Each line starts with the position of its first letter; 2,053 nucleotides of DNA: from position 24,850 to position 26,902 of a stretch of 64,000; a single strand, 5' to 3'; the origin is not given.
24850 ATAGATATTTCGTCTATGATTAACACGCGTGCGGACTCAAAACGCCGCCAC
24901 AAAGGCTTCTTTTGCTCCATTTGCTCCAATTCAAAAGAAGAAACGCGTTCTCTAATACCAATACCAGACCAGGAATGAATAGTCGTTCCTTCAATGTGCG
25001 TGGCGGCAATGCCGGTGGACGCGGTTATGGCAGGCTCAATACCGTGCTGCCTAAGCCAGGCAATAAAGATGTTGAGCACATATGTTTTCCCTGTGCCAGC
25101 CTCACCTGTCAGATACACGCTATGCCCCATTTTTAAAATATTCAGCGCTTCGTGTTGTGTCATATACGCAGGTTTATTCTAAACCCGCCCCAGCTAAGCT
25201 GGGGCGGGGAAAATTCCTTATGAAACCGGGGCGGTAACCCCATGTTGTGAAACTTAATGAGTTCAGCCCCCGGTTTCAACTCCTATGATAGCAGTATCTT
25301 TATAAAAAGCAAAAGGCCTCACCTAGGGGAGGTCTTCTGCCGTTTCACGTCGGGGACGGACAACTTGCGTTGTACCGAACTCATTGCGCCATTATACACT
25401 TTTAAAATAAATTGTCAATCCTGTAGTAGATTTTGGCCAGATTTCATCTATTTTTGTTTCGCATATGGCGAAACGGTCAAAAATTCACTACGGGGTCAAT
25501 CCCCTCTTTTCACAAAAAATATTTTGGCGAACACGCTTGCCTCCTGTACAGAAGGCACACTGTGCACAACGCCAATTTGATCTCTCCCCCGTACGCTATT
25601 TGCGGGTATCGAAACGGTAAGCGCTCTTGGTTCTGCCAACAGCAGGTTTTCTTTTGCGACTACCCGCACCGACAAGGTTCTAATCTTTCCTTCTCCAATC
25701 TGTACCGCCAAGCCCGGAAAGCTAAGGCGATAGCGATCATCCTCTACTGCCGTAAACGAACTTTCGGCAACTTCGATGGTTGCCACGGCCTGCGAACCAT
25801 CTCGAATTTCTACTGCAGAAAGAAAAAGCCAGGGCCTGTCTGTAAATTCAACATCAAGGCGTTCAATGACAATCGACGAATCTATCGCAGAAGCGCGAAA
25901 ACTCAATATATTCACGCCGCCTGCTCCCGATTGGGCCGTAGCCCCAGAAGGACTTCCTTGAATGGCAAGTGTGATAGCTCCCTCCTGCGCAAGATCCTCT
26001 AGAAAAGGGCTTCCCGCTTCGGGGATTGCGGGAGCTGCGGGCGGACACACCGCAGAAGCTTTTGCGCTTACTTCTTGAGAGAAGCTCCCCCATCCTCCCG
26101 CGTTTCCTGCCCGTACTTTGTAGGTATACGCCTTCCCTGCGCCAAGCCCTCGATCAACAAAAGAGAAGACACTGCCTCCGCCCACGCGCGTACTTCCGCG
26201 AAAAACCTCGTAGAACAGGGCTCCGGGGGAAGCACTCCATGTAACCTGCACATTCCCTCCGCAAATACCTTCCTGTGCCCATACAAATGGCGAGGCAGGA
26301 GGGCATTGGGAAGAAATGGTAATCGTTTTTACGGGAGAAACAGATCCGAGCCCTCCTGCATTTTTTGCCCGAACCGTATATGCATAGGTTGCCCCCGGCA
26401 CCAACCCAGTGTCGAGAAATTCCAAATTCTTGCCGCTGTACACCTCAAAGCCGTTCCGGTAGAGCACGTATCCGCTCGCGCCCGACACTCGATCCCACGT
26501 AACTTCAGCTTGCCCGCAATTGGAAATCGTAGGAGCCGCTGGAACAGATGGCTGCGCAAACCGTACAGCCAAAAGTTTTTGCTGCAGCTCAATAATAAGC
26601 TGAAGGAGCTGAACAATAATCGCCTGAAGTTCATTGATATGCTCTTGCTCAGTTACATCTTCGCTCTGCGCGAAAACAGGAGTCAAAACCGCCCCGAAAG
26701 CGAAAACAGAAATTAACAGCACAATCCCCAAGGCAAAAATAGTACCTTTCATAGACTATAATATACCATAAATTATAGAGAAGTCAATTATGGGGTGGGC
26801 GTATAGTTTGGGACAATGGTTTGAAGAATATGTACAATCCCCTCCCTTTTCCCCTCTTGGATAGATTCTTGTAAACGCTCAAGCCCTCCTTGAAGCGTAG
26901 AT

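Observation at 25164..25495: A roughly 200-nt highly structured RNA candidate behind a perfect sigma70 promoter, with mutually exclusive helices, upstream of the PIF1-like helicase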

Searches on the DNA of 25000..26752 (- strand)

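Call 4: search_rna_families(source=window, start=25000, end=25700, threshold=evalue, max_evalue=10, show_alignments=3)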
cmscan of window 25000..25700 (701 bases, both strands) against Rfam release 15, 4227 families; matches with E-value up to 10: 4.
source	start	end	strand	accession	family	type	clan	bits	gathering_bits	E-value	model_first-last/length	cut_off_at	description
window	25179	25276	-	RF02450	ncr1175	Gene; sRNA;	-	20.3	60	0.39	1-110/110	no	Bacillus sRNA ncr1175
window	25303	25391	-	RF01772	rnk_pseudo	Cis-reg; leader;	-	15.9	55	6.2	1-108/108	no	Pseudomonas rnk leader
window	25174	25221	+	RF03163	c4-a1b1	Gene; antisense;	CL00128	15.7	46.7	0.3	1-53/53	no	a1, b1 targets of C4 antisense RNA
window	25641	25657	+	RF00489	ctRNA_p42d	Gene; antisense;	-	13.9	50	8.9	1-46/46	no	ctRNA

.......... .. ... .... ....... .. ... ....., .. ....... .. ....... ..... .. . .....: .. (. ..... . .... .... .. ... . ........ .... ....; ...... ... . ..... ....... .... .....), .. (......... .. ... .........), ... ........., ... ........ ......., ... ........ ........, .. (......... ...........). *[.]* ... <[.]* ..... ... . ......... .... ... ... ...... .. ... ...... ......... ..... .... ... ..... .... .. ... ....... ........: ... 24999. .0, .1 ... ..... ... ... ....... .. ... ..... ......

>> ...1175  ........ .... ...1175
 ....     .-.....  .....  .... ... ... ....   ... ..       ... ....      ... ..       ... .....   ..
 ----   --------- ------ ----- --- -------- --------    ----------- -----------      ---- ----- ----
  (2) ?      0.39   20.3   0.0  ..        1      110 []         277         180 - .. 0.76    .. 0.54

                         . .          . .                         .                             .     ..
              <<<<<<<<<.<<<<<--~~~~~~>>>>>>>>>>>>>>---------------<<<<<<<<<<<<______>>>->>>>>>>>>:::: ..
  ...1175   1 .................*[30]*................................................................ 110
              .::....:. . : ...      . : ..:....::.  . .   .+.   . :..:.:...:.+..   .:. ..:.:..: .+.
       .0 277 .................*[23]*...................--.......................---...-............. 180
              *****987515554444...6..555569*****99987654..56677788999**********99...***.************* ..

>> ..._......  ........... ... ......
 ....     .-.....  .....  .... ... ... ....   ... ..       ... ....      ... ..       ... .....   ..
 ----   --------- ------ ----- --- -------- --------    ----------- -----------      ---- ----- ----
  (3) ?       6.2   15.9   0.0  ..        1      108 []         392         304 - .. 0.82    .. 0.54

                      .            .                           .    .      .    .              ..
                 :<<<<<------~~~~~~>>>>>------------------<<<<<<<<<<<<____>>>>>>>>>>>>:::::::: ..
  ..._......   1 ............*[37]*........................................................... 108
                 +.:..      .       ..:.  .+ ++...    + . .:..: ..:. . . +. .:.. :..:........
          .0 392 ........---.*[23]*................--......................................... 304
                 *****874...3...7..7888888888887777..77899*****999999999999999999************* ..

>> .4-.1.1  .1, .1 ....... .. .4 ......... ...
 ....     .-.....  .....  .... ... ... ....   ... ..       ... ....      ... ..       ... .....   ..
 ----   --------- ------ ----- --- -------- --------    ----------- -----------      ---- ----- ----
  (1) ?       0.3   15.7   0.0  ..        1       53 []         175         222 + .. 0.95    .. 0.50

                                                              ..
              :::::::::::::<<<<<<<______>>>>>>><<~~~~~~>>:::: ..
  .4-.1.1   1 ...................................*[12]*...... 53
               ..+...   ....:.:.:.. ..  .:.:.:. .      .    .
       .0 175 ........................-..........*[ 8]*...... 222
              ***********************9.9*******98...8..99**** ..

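Call 30: search_dna_similar(query=window:25150-25430:-, collection=phages, mode=distant, max_evalue=1)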
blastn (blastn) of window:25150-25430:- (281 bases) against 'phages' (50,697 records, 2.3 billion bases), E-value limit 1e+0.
No match.

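Call 31: search_dna_similar(query=window:25150-25430:-, collection=plasmids, mode=distant, max_evalue=1)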
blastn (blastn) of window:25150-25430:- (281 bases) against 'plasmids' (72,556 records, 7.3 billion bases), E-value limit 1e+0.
Records with a match: 1; places in all: 1; records where one place covers at least 80% of the query: 0.
Best place of each record, by identity: 90-95% 1.
By first word of the organism name: Escherichia 1.
By predicted mobility (MOB-suite, as given by PLSDB): non-mobilizable 1.
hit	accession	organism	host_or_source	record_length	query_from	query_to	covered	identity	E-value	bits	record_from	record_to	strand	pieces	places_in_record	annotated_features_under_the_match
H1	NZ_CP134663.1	Escherichia coli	Larus michahellis,bacteria,cloaca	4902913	13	42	11%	90.0%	8e-1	42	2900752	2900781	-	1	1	none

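Call 57: build_rna_model(alignment_id=A3, structure=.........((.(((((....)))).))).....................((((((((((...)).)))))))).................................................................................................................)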
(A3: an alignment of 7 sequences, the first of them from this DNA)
Model R1 built from alignment A3 (7 sequences, 187 columns); structure: as given.
model positions 168; base pairs 17; branch points 1; effective number of sequences 1.4; information 0.59 bits per position. Calibrated on 0.2 Mb of random sequence (short: E-values are rough).
structure used (alignment columns):
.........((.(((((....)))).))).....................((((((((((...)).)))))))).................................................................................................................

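Call 58: search_with_rna_model(model_id=R1, sources=[window, L003, L004, L005, L006, L008, L009, L010, L013, L014, L015, L016, L018, L020, L022, L023, L024], max_evalue=1, make_alignment=true)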
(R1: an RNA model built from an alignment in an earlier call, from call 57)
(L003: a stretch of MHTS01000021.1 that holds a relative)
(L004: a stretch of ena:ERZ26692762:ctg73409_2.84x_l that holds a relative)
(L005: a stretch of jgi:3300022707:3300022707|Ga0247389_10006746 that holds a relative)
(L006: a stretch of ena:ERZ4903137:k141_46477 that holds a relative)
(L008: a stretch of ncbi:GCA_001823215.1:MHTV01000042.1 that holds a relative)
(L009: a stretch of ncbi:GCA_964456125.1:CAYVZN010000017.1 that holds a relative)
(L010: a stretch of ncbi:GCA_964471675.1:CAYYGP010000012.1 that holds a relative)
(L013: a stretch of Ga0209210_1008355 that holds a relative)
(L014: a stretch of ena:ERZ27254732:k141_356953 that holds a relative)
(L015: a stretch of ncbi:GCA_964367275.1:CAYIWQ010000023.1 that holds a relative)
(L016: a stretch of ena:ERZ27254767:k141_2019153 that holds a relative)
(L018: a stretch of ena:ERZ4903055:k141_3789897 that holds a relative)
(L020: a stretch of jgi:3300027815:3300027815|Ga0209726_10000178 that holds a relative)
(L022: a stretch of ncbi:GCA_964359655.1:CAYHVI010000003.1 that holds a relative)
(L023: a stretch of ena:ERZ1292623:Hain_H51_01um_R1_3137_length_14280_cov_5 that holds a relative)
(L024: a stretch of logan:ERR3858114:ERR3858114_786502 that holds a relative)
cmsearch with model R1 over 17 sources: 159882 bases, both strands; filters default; matches with E-value up to 1: 28.
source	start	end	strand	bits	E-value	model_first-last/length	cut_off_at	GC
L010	2781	2949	+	209.4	2.1e-38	1-168/168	no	0.47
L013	5305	5473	+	209.4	2.1e-38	1-168/168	no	0.47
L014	1950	2118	+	209.4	2.1e-38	1-168/168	no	0.47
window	25216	25385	-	204.4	1.9e-37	1-168/168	no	0.49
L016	4284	4453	+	188.1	2.6e-34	1-168/168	no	0.45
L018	4284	4453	+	188.1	2.6e-34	1-168/168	no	0.45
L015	4302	4457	+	177.7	2.6e-32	1-168/168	no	0.47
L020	5828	6012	+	176.8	3.8e-32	1-168/168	no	0.44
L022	4307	4474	+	173.9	1.4e-31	1-168/168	no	0.48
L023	2176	2343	+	173.9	1.4e-31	1-168/168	no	0.48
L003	2809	2948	+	100.1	2.1e-17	1-168/168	no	0.5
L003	2638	2798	+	94.2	2.9e-16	1-168/168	no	0.47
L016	4239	4414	-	26.1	0.0034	1-168/168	no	0.41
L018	4239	4414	-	26.1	0.0034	1-168/168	no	0.41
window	25304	25336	+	20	0.049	41-73/168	no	0.48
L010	2830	2862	-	20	0.049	41-73/168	no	0.48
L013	5354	5386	-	20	0.049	41-73/168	no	0.48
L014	1999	2031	-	20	0.049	41-73/168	no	0.48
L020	5878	5909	-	19.8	0.054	42-73/168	no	0.5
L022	4355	4387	-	19.7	0.057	41-73/168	no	0.52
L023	2224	2256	-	19.7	0.057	41-73/168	no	0.52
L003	2687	2718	-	18.5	0.099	42-73/168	no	0.5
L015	4347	4378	-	18.5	0.099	42-73/168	no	0.5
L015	4398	4425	-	16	0.3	1-168/168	no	0.46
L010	2882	2909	-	15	0.45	1-168/168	no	0.5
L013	5406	5433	-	15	0.45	1-168/168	no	0.5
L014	2051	2078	-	15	0.45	1-168/168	no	0.5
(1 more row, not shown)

Alignment A4: 28 matches aligned to the model, 242 columns, each read 5' to 3' on its own strand. Consensus structure (alignment columns), stored with it:
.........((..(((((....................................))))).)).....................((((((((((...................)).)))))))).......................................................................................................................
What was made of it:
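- The covariance model finds nothing in them (call 58).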

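Call 59: search_with_rna_model(model_id=R1, sources=[window, L014, L015, L016, L020, L022], max_evalue=1e-25, make_alignment=true)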
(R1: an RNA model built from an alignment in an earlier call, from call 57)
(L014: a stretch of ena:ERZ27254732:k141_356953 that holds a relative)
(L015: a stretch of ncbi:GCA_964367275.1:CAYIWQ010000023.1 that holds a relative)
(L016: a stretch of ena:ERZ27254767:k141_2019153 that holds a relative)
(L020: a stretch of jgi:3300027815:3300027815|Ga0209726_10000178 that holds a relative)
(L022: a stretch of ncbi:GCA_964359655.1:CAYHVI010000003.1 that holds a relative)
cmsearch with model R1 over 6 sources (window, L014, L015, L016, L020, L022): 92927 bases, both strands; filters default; matches with E-value up to 1e-25: 6.
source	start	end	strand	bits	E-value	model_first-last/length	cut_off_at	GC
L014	1950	2118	+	209.4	1.2e-38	1-168/168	no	0.47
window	25216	25385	-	204.4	1.1e-37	1-168/168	no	0.49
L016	4284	4453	+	188.1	1.5e-34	1-168/168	no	0.45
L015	4302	4457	+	177.7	1.5e-32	1-168/168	no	0.47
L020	5828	6012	+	176.8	2.2e-32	1-168/168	no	0.44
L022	4307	4474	+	173.9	8.1e-32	1-168/168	no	0.48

Alignment A5: 6 matches aligned to the model, 190 columns, each read 5' to 3' on its own strand. Consensus structure (alignment columns), stored with it:
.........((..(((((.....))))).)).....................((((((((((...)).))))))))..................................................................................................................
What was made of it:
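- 25181..25385 (-): Whole RNA gene as inferred. The conserved core is 25385-25221 (about 165 nt). A short linker and terminator T2 follow. The covariance model matches 25216-25385 at 204 bits, with one copy per relative (calls 58, 59).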

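Call 69: search_rna_families(source=L022, start=4290, end=4540, threshold=evalue, max_evalue=10)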
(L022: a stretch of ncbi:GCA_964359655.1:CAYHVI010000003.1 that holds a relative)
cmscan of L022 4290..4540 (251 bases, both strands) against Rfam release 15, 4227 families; matches with E-value up to 10: 9.
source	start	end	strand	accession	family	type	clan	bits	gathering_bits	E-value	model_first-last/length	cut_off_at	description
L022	4466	4527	-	RF03686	mir-9424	Gene; miRNA;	-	21.5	90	0.03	1-68/68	no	mir-9424 microRNA precursor family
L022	4466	4527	+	RF03686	mir-9424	Gene; miRNA;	-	20.4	90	0.064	1-68/68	no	mir-9424 microRNA precursor family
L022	4470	4540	-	RF02921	RT-14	Gene; sRNA;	-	18.1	48.1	2.5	56-144/144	5'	RT-14 RNA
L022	4315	4388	+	RF01772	rnk_pseudo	Cis-reg; leader;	-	15.9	55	2.3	1-108/108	no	Pseudomonas rnk leader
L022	4384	4469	+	RF01480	rli52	Cis-reg;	-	15.5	70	7.3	1-95/95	no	Listeria sRNA rli52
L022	4349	4408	-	RF01859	Phe_leader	Cis-reg; leader;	-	14.4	55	6.7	1-125/125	no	Phenylalanine leader peptide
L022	4470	4514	+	RF00993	mir-1473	Gene; miRNA;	-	13.4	95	5.8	15-65/80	no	mir-1473 microRNA precursor family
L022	4481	4540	+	RF02180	ST7-AS1_2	Gene; lncRNA;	-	9.6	50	7.7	1-59/110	3'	ST7 antisense RNA 1 conserved region 2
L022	4332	4426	+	RF02175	SMAD5-AS1_3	Gene; lncRNA;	-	9.1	60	8.5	39-125/125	no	SMAD5 antisense RNA 1 conserved region 3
